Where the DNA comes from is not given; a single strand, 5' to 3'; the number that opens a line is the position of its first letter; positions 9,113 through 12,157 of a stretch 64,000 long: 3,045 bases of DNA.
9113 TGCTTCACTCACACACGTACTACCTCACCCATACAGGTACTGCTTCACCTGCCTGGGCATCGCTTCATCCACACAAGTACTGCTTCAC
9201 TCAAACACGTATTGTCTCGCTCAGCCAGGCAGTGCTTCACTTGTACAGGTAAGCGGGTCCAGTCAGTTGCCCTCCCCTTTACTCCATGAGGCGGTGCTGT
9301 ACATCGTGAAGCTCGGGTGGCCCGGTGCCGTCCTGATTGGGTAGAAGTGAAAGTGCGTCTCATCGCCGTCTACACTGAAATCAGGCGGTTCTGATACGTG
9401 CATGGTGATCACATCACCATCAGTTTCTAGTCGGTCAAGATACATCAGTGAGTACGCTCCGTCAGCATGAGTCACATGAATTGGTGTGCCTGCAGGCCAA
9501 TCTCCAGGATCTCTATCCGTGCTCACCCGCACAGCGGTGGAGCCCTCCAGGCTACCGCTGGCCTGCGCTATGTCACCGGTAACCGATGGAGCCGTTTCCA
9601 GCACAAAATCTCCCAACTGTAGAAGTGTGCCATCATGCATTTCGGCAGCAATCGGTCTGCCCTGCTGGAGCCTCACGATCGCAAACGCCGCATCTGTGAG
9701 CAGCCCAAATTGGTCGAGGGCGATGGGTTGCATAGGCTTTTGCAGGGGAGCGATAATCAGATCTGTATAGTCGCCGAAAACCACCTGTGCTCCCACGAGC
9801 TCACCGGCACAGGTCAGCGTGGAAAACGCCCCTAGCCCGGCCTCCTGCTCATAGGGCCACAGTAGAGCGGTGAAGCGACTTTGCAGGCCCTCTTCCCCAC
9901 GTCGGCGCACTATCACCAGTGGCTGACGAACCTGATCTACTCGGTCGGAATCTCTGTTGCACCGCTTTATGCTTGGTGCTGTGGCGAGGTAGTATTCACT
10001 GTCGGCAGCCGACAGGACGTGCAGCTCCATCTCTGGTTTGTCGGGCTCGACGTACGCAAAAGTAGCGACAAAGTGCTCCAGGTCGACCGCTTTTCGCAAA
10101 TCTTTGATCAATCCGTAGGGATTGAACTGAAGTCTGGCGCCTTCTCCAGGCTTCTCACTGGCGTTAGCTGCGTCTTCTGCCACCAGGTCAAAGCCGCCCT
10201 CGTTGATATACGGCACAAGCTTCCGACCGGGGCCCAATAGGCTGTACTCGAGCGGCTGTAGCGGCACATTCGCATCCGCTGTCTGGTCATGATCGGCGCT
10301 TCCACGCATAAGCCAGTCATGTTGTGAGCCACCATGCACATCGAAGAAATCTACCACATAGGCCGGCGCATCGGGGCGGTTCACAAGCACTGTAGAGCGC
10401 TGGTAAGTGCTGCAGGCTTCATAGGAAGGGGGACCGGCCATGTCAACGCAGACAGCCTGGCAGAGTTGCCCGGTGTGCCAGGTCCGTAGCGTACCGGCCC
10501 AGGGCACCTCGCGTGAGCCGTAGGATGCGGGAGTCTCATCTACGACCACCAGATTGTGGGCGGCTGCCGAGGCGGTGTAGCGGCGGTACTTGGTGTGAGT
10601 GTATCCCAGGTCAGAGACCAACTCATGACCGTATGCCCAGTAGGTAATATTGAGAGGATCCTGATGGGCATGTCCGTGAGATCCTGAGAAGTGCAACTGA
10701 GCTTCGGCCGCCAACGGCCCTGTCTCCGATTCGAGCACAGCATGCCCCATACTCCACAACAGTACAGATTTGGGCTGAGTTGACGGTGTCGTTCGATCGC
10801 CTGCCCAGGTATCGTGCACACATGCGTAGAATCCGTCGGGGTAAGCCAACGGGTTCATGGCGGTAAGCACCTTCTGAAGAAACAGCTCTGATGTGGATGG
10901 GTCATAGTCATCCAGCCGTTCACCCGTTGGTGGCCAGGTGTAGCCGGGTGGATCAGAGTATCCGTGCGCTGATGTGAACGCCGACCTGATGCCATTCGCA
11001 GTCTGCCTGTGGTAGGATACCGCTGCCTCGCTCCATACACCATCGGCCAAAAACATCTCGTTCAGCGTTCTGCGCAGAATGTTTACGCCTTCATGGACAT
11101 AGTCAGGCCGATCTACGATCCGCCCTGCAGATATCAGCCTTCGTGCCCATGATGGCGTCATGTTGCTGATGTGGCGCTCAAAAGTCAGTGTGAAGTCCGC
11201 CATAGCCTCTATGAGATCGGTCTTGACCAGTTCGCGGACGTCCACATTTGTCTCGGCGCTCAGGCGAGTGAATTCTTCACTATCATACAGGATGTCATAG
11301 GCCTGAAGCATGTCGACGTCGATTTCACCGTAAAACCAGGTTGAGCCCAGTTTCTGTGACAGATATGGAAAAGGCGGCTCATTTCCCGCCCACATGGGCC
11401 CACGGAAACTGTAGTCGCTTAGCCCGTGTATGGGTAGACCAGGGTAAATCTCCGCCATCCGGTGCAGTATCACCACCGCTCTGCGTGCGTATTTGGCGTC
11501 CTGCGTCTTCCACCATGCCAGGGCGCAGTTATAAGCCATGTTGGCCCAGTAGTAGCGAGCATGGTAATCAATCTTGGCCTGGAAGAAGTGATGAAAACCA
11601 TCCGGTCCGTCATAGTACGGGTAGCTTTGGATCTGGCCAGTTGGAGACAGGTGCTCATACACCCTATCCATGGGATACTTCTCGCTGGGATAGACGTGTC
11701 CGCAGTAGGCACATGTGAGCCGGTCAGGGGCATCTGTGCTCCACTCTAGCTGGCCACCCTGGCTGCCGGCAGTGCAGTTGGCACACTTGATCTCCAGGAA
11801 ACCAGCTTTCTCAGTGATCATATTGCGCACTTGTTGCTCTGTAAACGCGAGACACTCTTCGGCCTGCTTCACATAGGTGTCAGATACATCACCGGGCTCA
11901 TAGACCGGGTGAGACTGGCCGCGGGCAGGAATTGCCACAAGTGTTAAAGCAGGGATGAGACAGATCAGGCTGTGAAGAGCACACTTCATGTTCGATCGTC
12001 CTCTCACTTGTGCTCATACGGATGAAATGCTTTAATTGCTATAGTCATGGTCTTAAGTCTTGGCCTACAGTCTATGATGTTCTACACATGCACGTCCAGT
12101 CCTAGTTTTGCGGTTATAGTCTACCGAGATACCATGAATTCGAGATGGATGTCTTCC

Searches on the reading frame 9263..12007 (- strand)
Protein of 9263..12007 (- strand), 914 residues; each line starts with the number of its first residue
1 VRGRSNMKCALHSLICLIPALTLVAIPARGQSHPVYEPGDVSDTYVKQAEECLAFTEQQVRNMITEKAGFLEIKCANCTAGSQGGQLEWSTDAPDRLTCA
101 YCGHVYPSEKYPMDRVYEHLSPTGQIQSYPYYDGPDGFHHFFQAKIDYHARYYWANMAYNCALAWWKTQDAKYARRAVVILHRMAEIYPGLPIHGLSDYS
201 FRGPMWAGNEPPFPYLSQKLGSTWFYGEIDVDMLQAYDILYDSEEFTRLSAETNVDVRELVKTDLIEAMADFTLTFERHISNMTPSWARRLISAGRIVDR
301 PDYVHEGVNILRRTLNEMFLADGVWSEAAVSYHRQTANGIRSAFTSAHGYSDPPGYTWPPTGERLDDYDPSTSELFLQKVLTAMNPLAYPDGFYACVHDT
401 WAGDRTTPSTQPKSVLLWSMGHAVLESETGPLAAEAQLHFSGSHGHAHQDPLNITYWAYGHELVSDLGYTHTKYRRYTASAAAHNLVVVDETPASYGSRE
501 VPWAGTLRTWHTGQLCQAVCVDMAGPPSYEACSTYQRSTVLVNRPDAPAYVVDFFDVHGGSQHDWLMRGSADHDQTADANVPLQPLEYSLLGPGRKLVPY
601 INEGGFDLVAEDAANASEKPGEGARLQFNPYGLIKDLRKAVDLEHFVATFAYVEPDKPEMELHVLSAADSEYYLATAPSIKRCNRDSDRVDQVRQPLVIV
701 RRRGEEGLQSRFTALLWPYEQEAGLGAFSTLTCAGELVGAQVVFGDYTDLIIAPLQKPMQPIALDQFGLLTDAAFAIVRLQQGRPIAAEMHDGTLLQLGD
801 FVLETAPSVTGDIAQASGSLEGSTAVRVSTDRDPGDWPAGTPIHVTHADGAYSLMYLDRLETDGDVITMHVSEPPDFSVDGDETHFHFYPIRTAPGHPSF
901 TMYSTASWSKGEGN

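Call 7: search_protein_families(library=pfam, proteins=[window:9263-12007:-])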
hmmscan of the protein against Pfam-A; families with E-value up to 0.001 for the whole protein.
window:9263-12007:- (914 aa): 1 family
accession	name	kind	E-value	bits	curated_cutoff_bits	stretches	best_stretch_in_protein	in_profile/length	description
PF07940.18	Hepar_II_III_C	-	1.8e-07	31.3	24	1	420-495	12-91/237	Heparinase II/III-like, C-terminal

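Call 29: find_homologous_proteins(query=window:9263-11989:-, max_evalue=1e-20)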
Query window:9263-11989:- (908 aa): 262 proteins with E <= 1e-20 among 8000 candidates; the best 120 are listed.
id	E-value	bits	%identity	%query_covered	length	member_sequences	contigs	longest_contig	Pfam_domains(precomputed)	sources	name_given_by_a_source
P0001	0.0e+0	2089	97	100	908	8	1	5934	PF07940.19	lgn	-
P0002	0.0e+0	1348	65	98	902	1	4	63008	PF07940.19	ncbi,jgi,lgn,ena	-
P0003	0.0e+0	1336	64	98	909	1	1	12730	PF07940.19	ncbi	-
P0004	0.0e+0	1312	62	99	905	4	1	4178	PF07940.19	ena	-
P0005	0.0e+0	1171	58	99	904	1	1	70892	-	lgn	-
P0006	0.0e+0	1121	54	99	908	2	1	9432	PF07940.19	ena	-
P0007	0.0e+0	1119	54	98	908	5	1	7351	PF07940.19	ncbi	-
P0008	0.0e+0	1100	53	99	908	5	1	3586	PF07940.19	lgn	-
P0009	0.0e+0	1068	54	97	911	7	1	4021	PF07940.19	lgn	-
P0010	0.0e+0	1049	53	98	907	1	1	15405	PF07940.19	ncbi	ncbi:MAG: heparinase II/III family protein [Armatimonadota bacterium]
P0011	0.0e+0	1038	53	98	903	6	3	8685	PF07940.19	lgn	-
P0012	0.0e+0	1029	53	96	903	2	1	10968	PF07940.19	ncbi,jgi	-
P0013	0.0e+0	1023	53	98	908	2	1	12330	PF07940.19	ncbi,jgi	-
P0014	0.0e+0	1015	52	99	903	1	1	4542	PF07940.19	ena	-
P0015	0.0e+0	1013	53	97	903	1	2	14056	PF07940.19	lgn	-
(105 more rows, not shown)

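Call 30: find_encoding_contigs(protein=P0001, flank=5000, max_places=10)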
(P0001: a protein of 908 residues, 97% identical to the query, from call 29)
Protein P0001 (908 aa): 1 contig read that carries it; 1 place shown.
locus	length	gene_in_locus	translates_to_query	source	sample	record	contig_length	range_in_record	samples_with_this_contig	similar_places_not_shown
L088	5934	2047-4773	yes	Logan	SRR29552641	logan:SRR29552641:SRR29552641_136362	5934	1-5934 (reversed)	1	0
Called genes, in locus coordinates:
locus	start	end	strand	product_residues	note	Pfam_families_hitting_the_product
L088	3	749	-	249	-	?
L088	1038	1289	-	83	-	PF00825:Ribonuclease_P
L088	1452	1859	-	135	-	-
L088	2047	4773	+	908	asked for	PF07940:Hepar_II_III_C (weak)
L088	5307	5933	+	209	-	?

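Call 31: find_encoding_contigs(protein=P0002, flank=5000, max_places=6)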
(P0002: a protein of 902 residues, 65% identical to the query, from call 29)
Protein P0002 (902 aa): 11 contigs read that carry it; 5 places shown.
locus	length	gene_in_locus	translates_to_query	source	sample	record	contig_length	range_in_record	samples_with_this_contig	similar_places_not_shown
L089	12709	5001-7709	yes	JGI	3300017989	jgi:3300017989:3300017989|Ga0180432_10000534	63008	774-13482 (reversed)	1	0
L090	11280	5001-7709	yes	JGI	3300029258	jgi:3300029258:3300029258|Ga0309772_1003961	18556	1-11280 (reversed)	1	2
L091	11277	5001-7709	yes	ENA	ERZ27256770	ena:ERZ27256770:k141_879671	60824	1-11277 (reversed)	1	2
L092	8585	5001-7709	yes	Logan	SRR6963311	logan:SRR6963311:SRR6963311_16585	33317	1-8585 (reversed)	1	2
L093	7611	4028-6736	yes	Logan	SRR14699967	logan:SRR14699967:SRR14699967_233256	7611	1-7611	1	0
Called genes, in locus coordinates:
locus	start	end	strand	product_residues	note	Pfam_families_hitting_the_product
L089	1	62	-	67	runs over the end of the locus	PF01361:Tautomerase, PF14552:Tautomerase_2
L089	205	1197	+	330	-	PF00294:PfkB, PF08543:Phos_pyr_kin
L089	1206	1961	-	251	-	PF14804:Jag_N (weak), PF13083:KH_KhpA-B, PF01424:R3H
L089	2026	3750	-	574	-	PF02096:60KD_IMP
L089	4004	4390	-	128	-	PF00825:Ribonuclease_P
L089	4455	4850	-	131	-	-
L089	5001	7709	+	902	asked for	PF07940:Hepar_II_III_C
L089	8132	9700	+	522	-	PF00682:HMGL-like, PF22617:HCS_D2, PF08502:LeuA_dimer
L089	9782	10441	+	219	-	-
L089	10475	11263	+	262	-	PF00459:Inositol_P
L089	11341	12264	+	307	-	-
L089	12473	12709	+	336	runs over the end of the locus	?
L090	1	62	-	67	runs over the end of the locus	PF01361:Tautomerase, PF14552:Tautomerase_2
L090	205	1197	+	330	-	PF00294:PfkB, PF08543:Phos_pyr_kin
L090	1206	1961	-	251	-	PF14804:Jag_N (weak), PF13083:KH_KhpA-B, PF01424:R3H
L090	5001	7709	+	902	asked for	PF07940:Hepar_II_III_C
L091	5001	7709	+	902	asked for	PF07940:Hepar_II_III_C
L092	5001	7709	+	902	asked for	PF07940:Hepar_II_III_C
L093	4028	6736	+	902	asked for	PF07940:Hepar_II_III_C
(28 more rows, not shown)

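Call 36: find_encoding_contigs(protein=P0122, flank=3000, max_places=6)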
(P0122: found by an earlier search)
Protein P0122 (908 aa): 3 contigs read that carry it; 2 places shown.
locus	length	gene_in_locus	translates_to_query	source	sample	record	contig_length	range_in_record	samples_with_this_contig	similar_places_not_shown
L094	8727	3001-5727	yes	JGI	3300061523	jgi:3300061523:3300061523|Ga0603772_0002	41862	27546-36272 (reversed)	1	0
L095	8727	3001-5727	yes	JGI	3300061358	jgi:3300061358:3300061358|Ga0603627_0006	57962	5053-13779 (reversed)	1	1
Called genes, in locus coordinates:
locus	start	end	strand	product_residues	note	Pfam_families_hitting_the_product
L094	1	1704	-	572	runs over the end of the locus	PF02096:60KD_IMP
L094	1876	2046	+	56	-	-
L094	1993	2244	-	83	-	PF00825:Ribonuclease_P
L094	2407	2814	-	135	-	-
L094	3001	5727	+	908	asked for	PF07940:Hepar_II_III_C (weak)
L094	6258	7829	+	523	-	PF00682:HMGL-like, PF22617:HCS_D2, PF08502:LeuA_dimer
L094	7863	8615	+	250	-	-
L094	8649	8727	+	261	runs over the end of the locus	PF00459:Inositol_P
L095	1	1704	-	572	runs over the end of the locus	PF02096:60KD_IMP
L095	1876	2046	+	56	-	-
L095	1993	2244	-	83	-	PF00825:Ribonuclease_P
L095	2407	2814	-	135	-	-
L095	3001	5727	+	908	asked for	PF07940:Hepar_II_III_C (weak)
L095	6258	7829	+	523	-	PF00682:HMGL-like, PF22617:HCS_D2, PF08502:LeuA_dimer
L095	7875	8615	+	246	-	-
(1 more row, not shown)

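Call 37: find_encoding_contigs(protein=P0124, flank=3000, max_places=6)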
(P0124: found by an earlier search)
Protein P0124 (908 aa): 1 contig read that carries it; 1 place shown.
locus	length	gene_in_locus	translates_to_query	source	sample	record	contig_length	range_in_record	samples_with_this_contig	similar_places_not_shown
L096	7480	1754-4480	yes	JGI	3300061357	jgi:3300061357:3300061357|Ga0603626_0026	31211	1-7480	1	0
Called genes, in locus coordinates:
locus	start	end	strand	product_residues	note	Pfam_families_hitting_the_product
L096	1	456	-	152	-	?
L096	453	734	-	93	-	PF01809:YidD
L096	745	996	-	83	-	PF00825:Ribonuclease_P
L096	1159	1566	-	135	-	-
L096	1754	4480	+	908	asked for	PF07940:Hepar_II_III_C (weak)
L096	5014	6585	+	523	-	PF00682:HMGL-like, PF22617:HCS_D2, PF08502:LeuA_dimer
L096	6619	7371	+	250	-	-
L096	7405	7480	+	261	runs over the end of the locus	PF00459:Inositol_P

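Call 42: find_encoding_contigs(protein=P0129, flank=1500, max_places=10)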
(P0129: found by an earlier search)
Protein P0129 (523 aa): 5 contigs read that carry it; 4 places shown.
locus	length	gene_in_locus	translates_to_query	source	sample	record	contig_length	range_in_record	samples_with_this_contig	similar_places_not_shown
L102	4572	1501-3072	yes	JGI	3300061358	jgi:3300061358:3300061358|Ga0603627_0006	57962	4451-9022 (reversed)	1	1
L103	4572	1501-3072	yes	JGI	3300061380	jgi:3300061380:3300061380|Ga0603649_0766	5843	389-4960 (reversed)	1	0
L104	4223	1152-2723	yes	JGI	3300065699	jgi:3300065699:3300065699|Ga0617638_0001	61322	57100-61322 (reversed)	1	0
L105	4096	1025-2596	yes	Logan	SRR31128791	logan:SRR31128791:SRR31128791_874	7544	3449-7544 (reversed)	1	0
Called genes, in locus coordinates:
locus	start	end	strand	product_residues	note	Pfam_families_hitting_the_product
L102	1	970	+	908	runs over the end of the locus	PF07940:Hepar_II_III_C (weak)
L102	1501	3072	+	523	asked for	PF00682:HMGL-like, PF22617:HCS_D2, PF08502:LeuA_dimer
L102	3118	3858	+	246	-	-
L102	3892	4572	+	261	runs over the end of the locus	PF00459:Inositol_P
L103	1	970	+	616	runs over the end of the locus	?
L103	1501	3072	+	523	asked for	PF00682:HMGL-like, PF22617:HCS_D2, PF08502:LeuA_dimer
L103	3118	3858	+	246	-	-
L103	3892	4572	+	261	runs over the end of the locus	PF00459:Inositol_P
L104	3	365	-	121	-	?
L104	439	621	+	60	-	-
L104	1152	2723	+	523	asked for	PF00682:HMGL-like, PF22617:HCS_D2, PF08502:LeuA_dimer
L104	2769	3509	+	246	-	-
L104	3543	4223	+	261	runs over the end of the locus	PF00459:Inositol_P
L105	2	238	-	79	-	?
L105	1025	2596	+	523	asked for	PF00682:HMGL-like, PF22617:HCS_D2, PF08502:LeuA_dimer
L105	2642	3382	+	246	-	-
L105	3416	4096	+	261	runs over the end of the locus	PF00459:Inositol_P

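Call 43: find_encoding_contigs(protein=P0132, flank=1500, max_places=10)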
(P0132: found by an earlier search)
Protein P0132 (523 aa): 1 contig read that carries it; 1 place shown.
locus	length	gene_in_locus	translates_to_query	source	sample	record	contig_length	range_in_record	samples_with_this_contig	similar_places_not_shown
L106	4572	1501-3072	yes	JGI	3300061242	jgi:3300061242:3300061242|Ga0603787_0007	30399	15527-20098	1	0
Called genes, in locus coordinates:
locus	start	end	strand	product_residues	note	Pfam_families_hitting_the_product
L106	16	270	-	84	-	PF00825:Ribonuclease_P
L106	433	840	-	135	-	-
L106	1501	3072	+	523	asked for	PF00682:HMGL-like, PF22617:HCS_D2, PF08502:LeuA_dimer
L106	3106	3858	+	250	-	-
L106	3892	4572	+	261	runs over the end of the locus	PF00459:Inositol_P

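Call 49: find_encoding_contigs(protein=P0005, flank=3000, max_places=3)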
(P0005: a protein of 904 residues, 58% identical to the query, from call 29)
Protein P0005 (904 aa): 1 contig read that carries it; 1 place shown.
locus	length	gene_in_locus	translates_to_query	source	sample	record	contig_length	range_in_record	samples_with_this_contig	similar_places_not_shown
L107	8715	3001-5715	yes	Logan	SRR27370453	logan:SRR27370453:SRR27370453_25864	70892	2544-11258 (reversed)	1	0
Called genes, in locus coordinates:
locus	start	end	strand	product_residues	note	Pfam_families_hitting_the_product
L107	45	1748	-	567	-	PF02096:60KD_IMP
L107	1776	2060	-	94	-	-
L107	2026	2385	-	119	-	PF00825:Ribonuclease_P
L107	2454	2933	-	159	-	-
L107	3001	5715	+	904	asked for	-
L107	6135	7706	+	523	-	PF00682:HMGL-like, PF22617:HCS_D2, PF08502:LeuA_dimer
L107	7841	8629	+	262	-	PF00459:Inositol_P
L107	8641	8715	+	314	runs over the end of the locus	PF00294:PfkB, PF08543:Phos_pyr_kin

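Call 50: find_encoding_contigs(protein=P0004, flank=3000, max_places=3)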
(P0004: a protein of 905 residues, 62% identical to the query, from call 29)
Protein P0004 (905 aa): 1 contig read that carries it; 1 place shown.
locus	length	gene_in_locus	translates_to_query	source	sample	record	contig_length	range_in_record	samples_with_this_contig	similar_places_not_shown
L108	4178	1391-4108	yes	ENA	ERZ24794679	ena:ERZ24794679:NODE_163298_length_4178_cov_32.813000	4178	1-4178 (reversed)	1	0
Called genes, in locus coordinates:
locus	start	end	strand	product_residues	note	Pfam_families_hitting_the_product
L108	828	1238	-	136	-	-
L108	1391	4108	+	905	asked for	PF07940:Hepar_II_III_C (weak)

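Call 63: find_encoding_contigs(protein=P0137, flank=2500, max_places=5)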
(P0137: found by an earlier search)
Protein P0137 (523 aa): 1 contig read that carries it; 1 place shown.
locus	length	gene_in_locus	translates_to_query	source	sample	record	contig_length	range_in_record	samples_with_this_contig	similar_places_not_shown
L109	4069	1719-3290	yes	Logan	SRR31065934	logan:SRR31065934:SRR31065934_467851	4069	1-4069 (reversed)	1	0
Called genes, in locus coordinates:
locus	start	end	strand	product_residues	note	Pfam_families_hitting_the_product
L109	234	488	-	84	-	PF00825:Ribonuclease_P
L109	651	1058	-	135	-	-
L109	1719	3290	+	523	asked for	PF00682:HMGL-like, PF22617:HCS_D2, PF08502:LeuA_dimer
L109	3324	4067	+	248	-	?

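Call 64: find_encoding_contigs(protein=P0136, flank=2500, max_places=5)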
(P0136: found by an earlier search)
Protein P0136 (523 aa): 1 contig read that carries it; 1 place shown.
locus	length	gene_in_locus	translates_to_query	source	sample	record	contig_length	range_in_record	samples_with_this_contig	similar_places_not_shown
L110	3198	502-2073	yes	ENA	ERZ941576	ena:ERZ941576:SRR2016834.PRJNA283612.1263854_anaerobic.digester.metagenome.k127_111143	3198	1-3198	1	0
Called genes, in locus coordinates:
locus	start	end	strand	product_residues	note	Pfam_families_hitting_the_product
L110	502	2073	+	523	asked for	PF00682:HMGL-like, PF22617:HCS_D2, PF08502:LeuA_dimer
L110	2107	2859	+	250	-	-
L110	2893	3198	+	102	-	?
